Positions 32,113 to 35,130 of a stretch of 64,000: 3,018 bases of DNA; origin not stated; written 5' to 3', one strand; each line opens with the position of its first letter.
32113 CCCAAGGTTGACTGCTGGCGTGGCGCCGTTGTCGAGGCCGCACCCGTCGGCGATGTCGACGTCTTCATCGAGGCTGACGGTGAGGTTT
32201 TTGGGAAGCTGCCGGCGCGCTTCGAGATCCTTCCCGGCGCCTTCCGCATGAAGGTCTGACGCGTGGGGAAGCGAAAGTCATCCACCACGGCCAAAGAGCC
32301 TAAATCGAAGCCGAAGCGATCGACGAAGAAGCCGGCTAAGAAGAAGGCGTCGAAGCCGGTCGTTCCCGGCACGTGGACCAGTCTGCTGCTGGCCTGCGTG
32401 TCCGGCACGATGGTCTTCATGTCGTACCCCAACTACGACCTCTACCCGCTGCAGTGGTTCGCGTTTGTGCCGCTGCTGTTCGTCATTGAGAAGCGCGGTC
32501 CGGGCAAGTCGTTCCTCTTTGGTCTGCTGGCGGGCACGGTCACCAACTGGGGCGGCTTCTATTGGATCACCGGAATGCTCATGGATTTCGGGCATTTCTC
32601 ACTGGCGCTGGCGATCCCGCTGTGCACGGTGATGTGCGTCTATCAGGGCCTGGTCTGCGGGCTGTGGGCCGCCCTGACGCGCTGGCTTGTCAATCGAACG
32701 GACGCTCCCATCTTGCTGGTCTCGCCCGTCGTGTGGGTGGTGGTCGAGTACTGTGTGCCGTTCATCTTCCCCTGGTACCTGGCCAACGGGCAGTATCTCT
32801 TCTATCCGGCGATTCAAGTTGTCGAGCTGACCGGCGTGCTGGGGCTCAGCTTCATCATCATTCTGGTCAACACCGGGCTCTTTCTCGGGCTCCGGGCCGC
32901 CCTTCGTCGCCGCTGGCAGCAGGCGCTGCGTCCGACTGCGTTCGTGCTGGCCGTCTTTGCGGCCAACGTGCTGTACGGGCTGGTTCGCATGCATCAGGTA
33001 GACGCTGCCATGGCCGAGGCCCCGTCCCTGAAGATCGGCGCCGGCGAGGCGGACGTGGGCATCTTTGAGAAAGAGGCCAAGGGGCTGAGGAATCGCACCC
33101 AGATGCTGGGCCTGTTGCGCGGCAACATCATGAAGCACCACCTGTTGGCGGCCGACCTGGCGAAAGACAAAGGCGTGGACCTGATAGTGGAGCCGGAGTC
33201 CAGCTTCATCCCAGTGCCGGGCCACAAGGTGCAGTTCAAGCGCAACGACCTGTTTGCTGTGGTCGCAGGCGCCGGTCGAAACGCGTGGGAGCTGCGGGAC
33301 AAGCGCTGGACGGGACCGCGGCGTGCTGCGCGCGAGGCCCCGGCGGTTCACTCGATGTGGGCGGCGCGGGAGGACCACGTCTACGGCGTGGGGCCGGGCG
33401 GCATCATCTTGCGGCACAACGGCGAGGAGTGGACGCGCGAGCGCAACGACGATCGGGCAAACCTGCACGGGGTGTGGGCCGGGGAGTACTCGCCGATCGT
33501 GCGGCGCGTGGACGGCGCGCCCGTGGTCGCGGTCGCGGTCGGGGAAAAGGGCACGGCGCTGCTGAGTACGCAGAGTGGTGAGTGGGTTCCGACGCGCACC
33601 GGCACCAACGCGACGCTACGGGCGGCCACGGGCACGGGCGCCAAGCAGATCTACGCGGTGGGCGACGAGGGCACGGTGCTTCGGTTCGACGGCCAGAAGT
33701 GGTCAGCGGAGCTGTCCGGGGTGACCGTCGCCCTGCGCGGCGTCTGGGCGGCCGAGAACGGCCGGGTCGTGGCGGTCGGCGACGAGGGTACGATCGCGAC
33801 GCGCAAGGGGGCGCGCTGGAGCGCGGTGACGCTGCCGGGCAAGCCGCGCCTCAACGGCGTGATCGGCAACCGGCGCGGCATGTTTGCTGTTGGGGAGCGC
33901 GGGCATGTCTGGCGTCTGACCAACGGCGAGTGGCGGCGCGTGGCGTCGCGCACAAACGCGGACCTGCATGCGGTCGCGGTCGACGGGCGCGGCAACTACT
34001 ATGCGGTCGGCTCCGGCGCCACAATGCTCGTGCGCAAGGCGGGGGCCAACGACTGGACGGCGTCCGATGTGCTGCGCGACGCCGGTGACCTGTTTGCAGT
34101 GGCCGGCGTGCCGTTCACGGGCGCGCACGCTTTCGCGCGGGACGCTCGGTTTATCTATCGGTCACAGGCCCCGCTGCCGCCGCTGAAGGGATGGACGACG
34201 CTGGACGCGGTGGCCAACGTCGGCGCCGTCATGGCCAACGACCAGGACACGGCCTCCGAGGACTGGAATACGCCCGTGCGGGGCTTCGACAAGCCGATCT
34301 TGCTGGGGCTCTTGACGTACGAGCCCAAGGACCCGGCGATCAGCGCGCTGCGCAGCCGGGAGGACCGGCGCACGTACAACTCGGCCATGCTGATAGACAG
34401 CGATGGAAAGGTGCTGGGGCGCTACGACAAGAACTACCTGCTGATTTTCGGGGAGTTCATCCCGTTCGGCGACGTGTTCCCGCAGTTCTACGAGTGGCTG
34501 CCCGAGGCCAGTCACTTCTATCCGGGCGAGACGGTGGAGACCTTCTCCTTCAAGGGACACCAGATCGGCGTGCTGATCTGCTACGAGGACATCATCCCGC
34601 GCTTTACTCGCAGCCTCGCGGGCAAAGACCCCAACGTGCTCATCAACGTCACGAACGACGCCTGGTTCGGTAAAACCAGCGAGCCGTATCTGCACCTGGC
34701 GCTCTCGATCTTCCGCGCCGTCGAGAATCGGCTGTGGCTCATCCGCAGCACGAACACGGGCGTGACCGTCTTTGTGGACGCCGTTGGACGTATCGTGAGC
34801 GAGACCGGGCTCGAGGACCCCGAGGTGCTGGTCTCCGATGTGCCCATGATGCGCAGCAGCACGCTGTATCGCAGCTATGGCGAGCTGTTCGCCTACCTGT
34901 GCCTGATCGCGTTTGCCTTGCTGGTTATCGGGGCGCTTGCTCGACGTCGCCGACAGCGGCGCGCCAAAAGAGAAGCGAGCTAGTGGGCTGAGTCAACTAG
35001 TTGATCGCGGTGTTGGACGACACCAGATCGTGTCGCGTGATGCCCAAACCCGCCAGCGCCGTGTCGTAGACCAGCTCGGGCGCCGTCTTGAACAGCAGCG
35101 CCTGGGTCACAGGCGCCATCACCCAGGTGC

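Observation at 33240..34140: Lnt with a ~300-aa repeat domain inserted inside the catalytic nitrilase domain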

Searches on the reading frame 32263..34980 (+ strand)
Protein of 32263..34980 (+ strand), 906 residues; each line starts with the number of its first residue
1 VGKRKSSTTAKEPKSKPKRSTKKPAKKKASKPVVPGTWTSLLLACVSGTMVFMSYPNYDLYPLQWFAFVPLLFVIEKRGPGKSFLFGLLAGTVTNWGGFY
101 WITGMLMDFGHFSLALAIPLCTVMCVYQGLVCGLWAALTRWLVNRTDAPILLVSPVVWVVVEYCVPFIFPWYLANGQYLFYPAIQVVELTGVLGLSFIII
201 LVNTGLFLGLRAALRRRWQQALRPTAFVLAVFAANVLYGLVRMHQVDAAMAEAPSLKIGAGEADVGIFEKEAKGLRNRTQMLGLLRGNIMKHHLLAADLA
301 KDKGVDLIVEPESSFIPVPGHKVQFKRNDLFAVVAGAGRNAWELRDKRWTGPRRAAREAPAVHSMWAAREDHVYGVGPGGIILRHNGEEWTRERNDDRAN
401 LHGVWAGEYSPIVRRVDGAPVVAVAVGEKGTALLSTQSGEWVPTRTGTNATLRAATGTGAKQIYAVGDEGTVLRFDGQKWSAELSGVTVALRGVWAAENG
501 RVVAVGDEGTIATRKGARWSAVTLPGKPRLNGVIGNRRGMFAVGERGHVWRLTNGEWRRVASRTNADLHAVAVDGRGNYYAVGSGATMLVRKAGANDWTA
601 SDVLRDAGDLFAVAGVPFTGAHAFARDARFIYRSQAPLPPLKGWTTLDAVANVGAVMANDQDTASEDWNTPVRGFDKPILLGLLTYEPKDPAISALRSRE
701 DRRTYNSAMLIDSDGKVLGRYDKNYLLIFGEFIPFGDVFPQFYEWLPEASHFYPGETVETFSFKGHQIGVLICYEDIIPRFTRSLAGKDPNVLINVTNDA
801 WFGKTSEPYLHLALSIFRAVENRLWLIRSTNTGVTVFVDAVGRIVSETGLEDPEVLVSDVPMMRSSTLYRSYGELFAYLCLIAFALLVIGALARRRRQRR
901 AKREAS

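Call 3: search_protein_families(library=pfam, proteins=[window:32263-34980:+], max_evalue=1)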
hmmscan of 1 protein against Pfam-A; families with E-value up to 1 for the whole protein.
window:32263-34980:+ (906 aa): 5 families
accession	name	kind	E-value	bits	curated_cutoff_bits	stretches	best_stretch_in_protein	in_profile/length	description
PF20154.4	LNT_N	-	6.9e-30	104.8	27.1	1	47-204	1-158/159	Apolipoprotein N-acyltransferase N-terminal domain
PF00795.27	CN_hydrolase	-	2.1e-25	90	23.2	1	699-862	85-248/256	Carbon-nitrogen hydrolase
PF19193.6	Tectonin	-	0.0002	21.3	30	1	497-596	7-98/216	Tectonin domain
PF19755.4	DUF6242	-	0.034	14.4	29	0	426-480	160-217/217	Domain of unknown function (DUF6242)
PF14870.12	PSII_BNR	-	0.6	9.7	27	0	463-606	118-274/303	Photosynthesis system II assembly factor YCF48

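Call 4: search_protein_families(library=ncbifam, proteins=[window:32263-34980:+], max_evalue=1)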
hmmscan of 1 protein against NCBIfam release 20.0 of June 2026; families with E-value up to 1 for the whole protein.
window:32263-34980:+ (906 aa): 10 families
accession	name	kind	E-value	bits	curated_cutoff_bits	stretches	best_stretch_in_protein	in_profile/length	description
TIGR00546.1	lnt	equivalog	4.3e-69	233.6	132.9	2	673-844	230-395/395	apolipoprotein N-acyltransferase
NF008934.0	PRK12291.1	equivalog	1.3e-16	60.9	427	1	699-832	274-403/419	apolipoprotein N-acyltransferase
TIGR03381.1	agmatine_aguB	equivalog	1.2e-05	24.8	410.25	1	699-795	89-172/279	N-carbamoylputrescine amidase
NF040852.1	nitrile_Arch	equivalog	8.8e-05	21.8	500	1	747-842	119-208/262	nitrilase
NF033621.1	de_GSH_amidase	exception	0.001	18.5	355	1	748-863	120-238/260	deaminated glutathione amidase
NF010588.0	PRK13981.1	equivalog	0.0027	16.2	479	1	698-798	90-175/546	NAD+ synthase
NF009803.0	PRK13287.1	equivalog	0.006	15.4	406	1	701-797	110-189/333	formamidase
NF052496.1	SpWSynRegSsgD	equivalog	0.0096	15.8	185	1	421-509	34-121/136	spore wall synthesis regulator SsgD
NF007757.0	PRK10438.1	equivalog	0.027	13.7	249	1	747-827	115-189/256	amidohydrolase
NF010237.0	PRK13684.1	equivalog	0.04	12.9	326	0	551-621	31-100/334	photosynthesis system II assembly factor Ycf48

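Call 5: search_solved_structures(query=window:32263-34980:+, max_evalue=1, show_alignments=2)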
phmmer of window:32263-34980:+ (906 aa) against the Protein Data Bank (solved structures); distinct sequences matched with E-value up to 1: 30.
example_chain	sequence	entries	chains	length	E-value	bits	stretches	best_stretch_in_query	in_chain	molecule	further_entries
5n6m_A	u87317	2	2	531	8.3e-27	96.3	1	709-898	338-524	Apolipoprotein N-acyltransferase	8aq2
6nwr_A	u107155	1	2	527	2.8e-26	94.6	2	716-900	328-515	Apolipoprotein N-acyltransferase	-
5vrg_A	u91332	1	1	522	4.1e-26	94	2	716-897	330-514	Apolipoprotein N-acyltransferase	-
6q3a_A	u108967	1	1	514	1.1e-25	92.6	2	716-896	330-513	Apolipoprotein N-acyltransferase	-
5n6h_A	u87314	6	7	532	1.4e-25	92.3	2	716-896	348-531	Apolipoprotein N-acyltransferase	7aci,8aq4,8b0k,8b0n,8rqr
8q2p_A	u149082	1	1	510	6.1e-25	90.2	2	716-889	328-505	Apolipoprotein N-acyltransferase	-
5vrh_A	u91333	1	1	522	1.2e-24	89.2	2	716-897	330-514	Apolipoprotein N-acyltransferase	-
5xhq_A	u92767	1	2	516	1.7e-24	88.6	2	716-888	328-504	Apolipoprotein N-acyltransferase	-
5n6l_A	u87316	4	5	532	2.9e-24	87.9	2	716-896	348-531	Apolipoprotein N-acyltransferase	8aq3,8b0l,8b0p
8b0m_A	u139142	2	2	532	4.1e-24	87.4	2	716-896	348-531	Apolipoprotein N-acyltransferase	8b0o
1f89_A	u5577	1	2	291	0.00024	22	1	701-858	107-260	32.5 KDA PROTEIN YLR351C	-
5jqn_A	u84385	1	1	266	0.0025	18.6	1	748-862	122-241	Aliphatic amidase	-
3hkx_A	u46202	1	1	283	0.0029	18.4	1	748-862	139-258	Amidase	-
4izw_A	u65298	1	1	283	0.0029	18.4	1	748-862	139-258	Amidase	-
4izt_A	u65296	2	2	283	0.0029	18.4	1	748-862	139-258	Amidase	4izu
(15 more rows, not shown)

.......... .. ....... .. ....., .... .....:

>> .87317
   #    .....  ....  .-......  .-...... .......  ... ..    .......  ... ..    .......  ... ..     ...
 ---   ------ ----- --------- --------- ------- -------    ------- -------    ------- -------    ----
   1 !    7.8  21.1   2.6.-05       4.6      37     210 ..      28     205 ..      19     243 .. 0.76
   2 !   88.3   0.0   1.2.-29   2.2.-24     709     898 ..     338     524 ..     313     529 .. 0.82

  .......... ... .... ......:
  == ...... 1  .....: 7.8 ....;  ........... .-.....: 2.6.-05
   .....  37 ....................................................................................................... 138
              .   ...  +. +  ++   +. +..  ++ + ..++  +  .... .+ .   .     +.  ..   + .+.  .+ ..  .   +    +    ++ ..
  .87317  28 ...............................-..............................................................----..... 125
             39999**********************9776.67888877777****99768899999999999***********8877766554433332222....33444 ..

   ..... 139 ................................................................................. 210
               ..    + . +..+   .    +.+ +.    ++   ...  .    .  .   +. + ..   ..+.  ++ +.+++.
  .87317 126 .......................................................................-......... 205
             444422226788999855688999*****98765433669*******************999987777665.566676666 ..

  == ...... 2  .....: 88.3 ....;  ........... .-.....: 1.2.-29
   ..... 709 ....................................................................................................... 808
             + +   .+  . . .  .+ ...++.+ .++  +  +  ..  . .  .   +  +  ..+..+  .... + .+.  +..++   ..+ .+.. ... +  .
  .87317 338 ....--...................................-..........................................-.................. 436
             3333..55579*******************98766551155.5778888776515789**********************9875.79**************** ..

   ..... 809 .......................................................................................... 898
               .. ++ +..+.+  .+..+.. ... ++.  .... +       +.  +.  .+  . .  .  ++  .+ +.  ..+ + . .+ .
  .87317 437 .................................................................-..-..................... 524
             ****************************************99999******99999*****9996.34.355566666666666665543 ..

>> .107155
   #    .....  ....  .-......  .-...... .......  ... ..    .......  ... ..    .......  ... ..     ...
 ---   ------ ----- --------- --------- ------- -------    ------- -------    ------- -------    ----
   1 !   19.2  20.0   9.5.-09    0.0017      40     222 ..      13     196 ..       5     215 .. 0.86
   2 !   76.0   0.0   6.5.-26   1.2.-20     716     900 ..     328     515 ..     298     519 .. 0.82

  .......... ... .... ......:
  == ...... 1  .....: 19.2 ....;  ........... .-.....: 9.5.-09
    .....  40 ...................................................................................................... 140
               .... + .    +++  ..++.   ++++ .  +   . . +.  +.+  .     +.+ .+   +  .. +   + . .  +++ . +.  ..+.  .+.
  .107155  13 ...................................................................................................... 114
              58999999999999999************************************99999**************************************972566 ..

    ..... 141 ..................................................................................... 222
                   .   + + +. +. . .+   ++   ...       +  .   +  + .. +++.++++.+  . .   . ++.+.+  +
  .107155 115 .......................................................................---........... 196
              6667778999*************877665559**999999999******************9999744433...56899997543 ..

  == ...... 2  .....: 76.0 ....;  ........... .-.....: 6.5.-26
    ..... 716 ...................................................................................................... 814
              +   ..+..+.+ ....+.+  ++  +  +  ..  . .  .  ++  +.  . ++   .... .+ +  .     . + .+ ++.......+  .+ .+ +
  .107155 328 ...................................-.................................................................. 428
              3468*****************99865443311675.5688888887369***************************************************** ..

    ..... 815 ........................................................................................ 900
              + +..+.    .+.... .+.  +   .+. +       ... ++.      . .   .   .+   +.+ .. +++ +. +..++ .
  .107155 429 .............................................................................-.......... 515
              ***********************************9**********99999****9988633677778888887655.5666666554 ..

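Call 6: find_homologous_proteins(query=window:32263-34980:+, max_evalue=0.00001)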
Query window:32263-34980:+ (906 aa): 56 proteins with E <= 0.00001 among 8000 candidates.
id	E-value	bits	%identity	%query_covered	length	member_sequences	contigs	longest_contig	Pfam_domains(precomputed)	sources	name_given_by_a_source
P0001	0.0e+0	2089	100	100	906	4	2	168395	PF20154.5,PF00795.28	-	-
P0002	0.0e+0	1233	61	98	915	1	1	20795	PF20154.5,PF00795.28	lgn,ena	-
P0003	0.0e+0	1199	61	95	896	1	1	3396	PF20154.5,PF00795.28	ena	-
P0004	0.0e+0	1188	58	99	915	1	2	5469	PF20154.5,PF00795.28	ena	-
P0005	0.0e+0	1177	58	100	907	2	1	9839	PF20154.5,PF00795.28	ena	-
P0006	0.0e+0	1070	63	82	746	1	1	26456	PF20154.5,PF00795.28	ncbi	-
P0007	0.0e+0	1060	54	98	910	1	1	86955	PF20154.5,PF00795.28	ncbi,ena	-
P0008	0.0e+0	1059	52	99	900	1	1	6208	PF20154.5,PF00795.28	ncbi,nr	ncbi:MAG TPA: apolipoprotein N-acyltransferase [Myxococcales bacterium]|nr:apolipoprotein N-acyltran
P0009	0.0e+0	1050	54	96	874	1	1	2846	PF20154.5,PF00795.28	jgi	jgi:apolipoprotein N-acyltransferase/photosystem II stability/assembly factor-like uncharacterized p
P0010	0.0e+0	1027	53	98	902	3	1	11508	PF20154.5,PF14870.13,PF00795.28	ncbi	-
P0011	0.0e+0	1014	56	91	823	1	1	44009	PF20154.5,PF14870.13,PF00795.28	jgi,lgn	jgi:apolipoprotein N-acyltransferase/photosystem II stability/assembly factor-like uncharacterized p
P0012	3.5e-295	999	52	98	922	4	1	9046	PF20154.5,PF23366.2,PF14870.13,PF00795.28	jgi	jgi:apolipoprotein N-acyltransferase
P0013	2.6e-294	997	52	94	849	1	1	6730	PF20154.5,PF00795.28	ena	-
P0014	3.4e-289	980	53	95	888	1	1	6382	PF20154.5,PF00795.28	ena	-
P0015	2.1e-282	957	61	76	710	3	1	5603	PF00795.28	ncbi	ncbi:MAG: apolipoprotein N-acyltransferase, partial [Myxococcota bacterium]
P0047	8.1e-24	101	30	20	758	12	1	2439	PF20154.5,PF13641.13,PF00795.28,PF00535.33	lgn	-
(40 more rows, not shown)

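Call 17: find_encoding_contigs(protein=P0001, flank=6000, max_places=4)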
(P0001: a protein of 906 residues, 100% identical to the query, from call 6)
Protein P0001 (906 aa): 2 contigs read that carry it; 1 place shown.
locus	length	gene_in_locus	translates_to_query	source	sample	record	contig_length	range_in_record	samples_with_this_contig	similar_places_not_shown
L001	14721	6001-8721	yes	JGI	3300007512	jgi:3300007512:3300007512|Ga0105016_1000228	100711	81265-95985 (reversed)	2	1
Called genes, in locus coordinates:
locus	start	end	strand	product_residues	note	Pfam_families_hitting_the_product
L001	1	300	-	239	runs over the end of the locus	PF16697:Yop-YscD_cpl (faint), PF00498:FHA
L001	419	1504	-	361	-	PF17187:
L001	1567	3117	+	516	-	PF01565:FAD_binding_4, PF02913:FAD-oxidase_C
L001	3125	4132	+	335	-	PF01565:FAD_binding_4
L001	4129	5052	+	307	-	PF13183:Fer4_8, PF02754:CCG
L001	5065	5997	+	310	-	PF00781:DAGK_cat, PF19279:YegS_C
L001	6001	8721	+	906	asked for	PF20154:LNT_N, PF00795:CN_hydrolase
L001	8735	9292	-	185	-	PF02622:DUF179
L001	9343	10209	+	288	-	-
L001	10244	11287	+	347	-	PF03417:AAT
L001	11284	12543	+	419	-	PF00202:Aminotran_3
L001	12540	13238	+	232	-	PF01144:CoA_trans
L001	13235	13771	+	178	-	-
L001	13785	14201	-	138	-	PF12680:SnoaL_2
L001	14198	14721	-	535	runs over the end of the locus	PF12801:Fer4_5, PF25160:LdpA_Fe-S-bd (faint), PF13183:Fer4_8 (faint), PF12838:Fer4_7, PF13187:Fer4_9 (weak), PF00037:Fer4 (weak), PF12797:Fer4_2 (weak), PF12837:Fer4_6 (weak), +3 more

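Call 24: find_related_loci(query=A2, collection=genome_contigs, flank=6000)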
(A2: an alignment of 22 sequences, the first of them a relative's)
Query A2 (906 aa) in genome_contigs; peptide patterns used: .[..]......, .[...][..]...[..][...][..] (x = any residue, [..] = any of these).
600 stretches matched a pattern (row limit reached: there are more); 596 encode a relative of the query (tblastn E <= 1e-3); the best 80 are kept; 80 distinct loci.
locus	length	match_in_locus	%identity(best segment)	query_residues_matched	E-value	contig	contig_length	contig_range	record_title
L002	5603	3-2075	61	192-884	0e+0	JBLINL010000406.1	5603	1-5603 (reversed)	MAG: Myxococcota bacterium isolate 3300053785_223 Ga0535658_0047561, whole genome shotgun sequence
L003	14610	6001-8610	50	40-895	0e+0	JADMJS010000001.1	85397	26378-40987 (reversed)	MAG: Myxococcales bacterium isolate MAG_44 NODE_227_length_85397_cov_9.128237, whole genome shotgun sequence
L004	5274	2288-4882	39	4-892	0e+0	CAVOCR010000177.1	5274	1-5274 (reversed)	MAG: Myxococcota bacterium isolate CBN3_323.15 genome assembly, contig: Ga0302135_10010245, whole genome shotgun sequenc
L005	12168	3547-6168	38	2-898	5e-160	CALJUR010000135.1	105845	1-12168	MAG TPA_asm: uncultured Myxococcales bacterium isolate SRR6007444_bin.12_CONCOCT_v1.1_MAG genome assembly, contig: ERZ72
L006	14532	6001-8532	39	41-882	1e-148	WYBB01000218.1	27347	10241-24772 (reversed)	MAG: Deltaproteobacteria bacterium isolate PRO4 k127_635231, whole genome shotgun sequence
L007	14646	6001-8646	36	6-882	8e-137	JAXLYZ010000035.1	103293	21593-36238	MAG: Myxococcota bacterium isolate STL-MYX26 C4.62.fa-35, whole genome shotgun sequence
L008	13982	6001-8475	34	44-874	2e-122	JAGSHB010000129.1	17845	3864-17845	MAG: Myxococcales bacterium isolate GY13CH_bin.24 k141_448388_length_17845_cov_13.0000, whole genome shotgun sequence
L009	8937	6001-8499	35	46-867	2e-113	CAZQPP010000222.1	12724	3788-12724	MAG TPA_asm: uncultured Myxococcales bacterium isolate SRP077602_co2_114 genome assembly, contig: NODE_7414_length_12724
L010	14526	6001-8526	33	30-874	1e-118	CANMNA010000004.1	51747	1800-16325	MAG: Myxococcales bacterium isolate ZH-15may19-284 genome assembly, contig: ZH-15May19-c1083, whole genome shotgun seque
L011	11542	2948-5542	37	42-899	2e-67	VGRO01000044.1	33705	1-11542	MAG: Deltaproteobacteria bacterium isolate M_DeepCast_65m_m1_011 M_DeepCast_65m_m1_011_Ga0194120_10002232, whole genome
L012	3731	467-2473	47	10-904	3e-65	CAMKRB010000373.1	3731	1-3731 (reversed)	MAG: uncultured Myxococcales bacterium isolate SRR12081292_bin.20_metaWRAP_v1.3_MAG genome assembly, contig: ERZ12289771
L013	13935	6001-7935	48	31-900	2e-62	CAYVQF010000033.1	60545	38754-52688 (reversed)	MAG TPA_asm: uncultured Myxococcales bacterium isolate SRP241326_co1_343 genome assembly, contig: NODE_860_length_60545_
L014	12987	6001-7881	50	43-895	2e-61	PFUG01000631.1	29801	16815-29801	MAG: Deltaproteobacteria bacterium CG_4_9_14_3_um_filter_63_12 CG_4_9_14_3_um_filter_150_scaffold_1024_c, whole genome s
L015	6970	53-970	42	238-896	1e-52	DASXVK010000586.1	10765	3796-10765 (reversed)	MAG TPA_asm: Polyangia bacterium isolate SMAG_U4743 k141_73030, whole genome shotgun sequence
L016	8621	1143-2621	45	48-888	4e-51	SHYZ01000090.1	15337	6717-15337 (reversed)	MAG: Myxococcales bacterium isolate Baikal-deep-G132 BACOMB-C18579, whole genome shotgun sequence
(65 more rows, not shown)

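Call 25: predict_structure(alignment_id=A1)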
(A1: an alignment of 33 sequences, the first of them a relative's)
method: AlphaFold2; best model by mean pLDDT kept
length: 906 residues; sequences in the alignment: 33
mean_pLDDT: 90.3   pTM: 0.88
mean pLDDT of the five models: 90.3, 89.8, 89.7, 88.9, 88.7
residues with pLDDT >= 90: 674; 70-90: 173; 50-70: 25; < 50: 34
segments of 3 or more residues with pLDDT < 50: 1-34
pLDDT, mean of each block of 10 residues (from residue 1): 38 43 44 67 97 84 96 95 98 91 80 89 93 98 95 98 84 93 97 97 98 96 97 98 98 98 79 77 92 97 97 88 94 89 92 73 95 94 91 91 95 88 97 92 96 97 97 97 96 94 97 93 97 93 97 94 95 96 95 92 81 96 94 94 93 92 92 97 91 70 93 97 87 86 79 92 97 90 91 90 77 93 96 91 94 93 92 94 98 93 90
secondary structure, 60 per line:
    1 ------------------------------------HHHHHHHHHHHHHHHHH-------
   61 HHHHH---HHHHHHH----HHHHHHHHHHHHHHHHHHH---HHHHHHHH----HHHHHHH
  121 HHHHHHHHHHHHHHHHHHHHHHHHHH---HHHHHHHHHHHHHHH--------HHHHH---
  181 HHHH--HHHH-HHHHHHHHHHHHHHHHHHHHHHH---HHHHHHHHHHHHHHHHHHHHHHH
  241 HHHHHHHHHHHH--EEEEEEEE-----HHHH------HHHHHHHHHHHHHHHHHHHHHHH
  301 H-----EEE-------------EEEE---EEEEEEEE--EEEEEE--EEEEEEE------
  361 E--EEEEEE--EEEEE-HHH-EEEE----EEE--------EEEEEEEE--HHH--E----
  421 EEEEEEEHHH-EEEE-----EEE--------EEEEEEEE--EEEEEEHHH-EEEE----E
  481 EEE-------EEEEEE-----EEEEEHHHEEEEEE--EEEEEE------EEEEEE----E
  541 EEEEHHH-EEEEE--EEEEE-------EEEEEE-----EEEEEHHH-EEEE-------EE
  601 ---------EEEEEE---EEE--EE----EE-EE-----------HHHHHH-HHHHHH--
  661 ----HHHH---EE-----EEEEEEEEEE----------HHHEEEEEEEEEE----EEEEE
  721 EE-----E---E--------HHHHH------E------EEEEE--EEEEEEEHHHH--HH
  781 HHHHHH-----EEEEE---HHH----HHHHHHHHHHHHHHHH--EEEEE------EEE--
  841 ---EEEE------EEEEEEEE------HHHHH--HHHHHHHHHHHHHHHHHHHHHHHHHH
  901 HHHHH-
elements in order (helices of 4 or more, strands of 3 or more residues): H37-53 H61-65 H69-75 H80-98 H102-109 H114-146 H150-164 H173-177 H181-184 H187-190 H192-214 H218-252 E255-262 H268-271 H278-301 E307-309 E323-326 E330-337 E340-345 E348-354 E364-369 E372-376 E382-385 E390-392 E401-408 E421-427 E432-435 E441-443 E452-459 E462-467 E472-475 E480-483 E491-496 E502-506 E510-515 E518-523 E530-535 E540-544 E549-553 E556-560 E568-573 E579-583 E588-591 E610-615 E619-621 H646-651 H653-658 H665-668 E679-688 E702-711 E716-722 H741-745 E759-763 E766-772 H773-776 H779-786 E792-796 H807-822 E825-829 E836-838 E844-847 E854-861 H868-872 H875-905
